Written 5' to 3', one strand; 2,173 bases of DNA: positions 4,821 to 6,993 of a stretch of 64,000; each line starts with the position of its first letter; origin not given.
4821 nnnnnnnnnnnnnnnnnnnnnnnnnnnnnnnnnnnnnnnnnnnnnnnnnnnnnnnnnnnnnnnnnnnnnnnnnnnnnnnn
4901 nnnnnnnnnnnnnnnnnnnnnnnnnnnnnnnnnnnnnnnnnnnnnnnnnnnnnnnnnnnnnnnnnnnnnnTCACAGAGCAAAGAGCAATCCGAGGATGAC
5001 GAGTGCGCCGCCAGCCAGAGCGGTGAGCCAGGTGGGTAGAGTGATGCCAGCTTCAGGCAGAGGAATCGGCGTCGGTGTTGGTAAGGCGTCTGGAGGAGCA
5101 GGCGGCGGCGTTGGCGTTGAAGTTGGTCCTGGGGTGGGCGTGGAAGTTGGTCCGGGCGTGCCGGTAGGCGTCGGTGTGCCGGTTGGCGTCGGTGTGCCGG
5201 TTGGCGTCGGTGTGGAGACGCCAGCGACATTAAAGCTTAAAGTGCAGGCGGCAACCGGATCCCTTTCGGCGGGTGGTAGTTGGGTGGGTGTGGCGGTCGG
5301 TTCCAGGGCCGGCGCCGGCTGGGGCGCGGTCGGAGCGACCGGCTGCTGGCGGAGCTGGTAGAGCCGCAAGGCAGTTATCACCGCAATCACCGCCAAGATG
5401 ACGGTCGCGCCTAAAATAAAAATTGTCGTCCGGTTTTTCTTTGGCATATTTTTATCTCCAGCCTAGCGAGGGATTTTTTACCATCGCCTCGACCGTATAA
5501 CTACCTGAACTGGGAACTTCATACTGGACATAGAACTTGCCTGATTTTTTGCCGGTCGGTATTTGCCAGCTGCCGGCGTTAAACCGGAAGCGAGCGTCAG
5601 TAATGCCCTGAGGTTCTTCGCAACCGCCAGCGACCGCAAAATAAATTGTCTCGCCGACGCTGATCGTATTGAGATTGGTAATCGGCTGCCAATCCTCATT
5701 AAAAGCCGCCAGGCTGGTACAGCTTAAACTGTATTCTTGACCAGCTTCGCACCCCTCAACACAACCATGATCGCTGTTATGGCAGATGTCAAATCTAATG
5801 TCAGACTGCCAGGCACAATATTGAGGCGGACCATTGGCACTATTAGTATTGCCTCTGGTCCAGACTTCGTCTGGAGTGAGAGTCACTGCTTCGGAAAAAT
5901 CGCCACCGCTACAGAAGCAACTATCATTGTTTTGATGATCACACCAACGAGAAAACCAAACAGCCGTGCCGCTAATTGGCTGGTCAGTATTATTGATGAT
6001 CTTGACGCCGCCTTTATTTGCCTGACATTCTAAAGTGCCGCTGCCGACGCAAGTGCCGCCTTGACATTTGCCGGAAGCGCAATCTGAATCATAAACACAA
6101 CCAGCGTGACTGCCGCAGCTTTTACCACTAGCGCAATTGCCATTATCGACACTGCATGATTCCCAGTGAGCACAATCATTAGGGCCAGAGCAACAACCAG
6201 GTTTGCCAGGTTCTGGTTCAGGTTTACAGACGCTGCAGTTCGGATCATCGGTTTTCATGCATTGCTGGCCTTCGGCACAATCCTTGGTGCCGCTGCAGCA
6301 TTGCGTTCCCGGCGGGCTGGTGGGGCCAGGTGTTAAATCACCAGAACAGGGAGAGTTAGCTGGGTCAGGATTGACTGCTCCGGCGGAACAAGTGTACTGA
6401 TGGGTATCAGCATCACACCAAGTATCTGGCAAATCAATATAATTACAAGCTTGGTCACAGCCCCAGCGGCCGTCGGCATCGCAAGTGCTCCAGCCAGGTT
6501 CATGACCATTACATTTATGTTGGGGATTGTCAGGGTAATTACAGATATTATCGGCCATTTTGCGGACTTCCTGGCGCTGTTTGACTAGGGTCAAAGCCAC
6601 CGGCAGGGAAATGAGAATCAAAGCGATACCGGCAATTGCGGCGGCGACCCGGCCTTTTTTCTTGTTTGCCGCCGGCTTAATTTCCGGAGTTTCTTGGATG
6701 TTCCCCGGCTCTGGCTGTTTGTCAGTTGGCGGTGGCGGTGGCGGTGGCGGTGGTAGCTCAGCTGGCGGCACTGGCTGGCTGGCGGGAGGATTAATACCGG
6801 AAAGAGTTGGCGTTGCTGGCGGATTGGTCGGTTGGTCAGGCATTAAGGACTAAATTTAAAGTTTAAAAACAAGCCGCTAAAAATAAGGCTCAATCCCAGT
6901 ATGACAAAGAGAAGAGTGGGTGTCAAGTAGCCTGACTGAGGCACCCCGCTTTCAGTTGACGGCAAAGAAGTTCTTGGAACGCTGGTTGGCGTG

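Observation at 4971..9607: pilN-pilO pair transcriptionally fused to adhesin-like surface genes, with no pilM/pilP/pilQ nearby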

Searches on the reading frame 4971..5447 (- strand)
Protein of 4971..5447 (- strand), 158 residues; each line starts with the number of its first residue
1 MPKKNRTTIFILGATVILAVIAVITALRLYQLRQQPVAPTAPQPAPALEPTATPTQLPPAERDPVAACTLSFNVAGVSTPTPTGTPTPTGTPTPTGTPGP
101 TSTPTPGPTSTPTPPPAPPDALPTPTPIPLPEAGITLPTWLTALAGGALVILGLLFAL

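Call 4: search_protein_families(library=pfam, proteins=[window:4971-5447:-], max_evalue=1)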
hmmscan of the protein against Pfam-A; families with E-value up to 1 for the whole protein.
window:4971-5447:- (158 aa): 2 families
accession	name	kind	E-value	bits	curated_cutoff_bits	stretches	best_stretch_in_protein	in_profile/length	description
PF25587.1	Rv2743c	-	0.0033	17.6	27.7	1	7-48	58-101/237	Rv2743c family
PF20084.4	TrbK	-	0.23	12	23.9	1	7-46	4-46/102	Conjugative transfer region protein TrbK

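Call 5: search_protein_families(library=ncbifam, proteins=[window:4971-5447:-], max_evalue=1)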
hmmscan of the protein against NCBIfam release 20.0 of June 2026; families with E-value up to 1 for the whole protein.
window:4971-5447:- (158 aa): 3 families
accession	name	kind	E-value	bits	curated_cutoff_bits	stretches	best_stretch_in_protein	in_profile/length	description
NF033761.1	gliding_GltJ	equivalog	0.039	13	450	1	9-125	371-485/671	adventurous gliding motility protein GltJ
NF041515.1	GspC_delta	equivalog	0.11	12.2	150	1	9-101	3-94/311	type II secretion system protein GspC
NF040486.1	SrfA_fam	subfamily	0.44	9.9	150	1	11-122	224-317/438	SrfA family protein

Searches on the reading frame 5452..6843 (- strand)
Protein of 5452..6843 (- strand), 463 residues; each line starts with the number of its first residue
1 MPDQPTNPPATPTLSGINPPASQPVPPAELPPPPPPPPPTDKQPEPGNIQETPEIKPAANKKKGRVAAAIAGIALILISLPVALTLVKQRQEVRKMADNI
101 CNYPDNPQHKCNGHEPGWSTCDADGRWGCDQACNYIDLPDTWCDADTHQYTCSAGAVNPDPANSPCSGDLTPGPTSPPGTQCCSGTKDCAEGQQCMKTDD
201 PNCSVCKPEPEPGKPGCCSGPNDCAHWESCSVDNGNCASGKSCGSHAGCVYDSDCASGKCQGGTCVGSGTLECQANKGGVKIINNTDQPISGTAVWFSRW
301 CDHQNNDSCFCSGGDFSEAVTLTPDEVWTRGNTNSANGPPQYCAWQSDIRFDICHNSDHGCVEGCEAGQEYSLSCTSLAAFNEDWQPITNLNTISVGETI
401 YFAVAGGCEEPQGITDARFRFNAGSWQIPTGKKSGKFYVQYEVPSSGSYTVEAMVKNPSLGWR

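Call 4: search_protein_families(library=pfam, proteins=[window:5452-6843:-], max_evalue=1)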
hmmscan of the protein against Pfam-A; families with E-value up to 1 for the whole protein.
window:5452-6843:- (463 aa): 2 families
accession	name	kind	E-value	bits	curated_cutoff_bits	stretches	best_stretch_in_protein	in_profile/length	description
PF00801.26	PKD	-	0.12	12.9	23.5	1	411-458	26-68/80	PKD domain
PF19779.4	DUF6264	-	0.38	11.3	31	1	24-99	30-103/183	Family of unknown function (DUF6264)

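Call 5: search_protein_families(library=ncbifam, proteins=[window:5452-6843:-], max_evalue=1)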
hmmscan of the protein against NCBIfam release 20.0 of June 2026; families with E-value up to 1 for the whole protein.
window:5452-6843:- (463 aa): 0 families
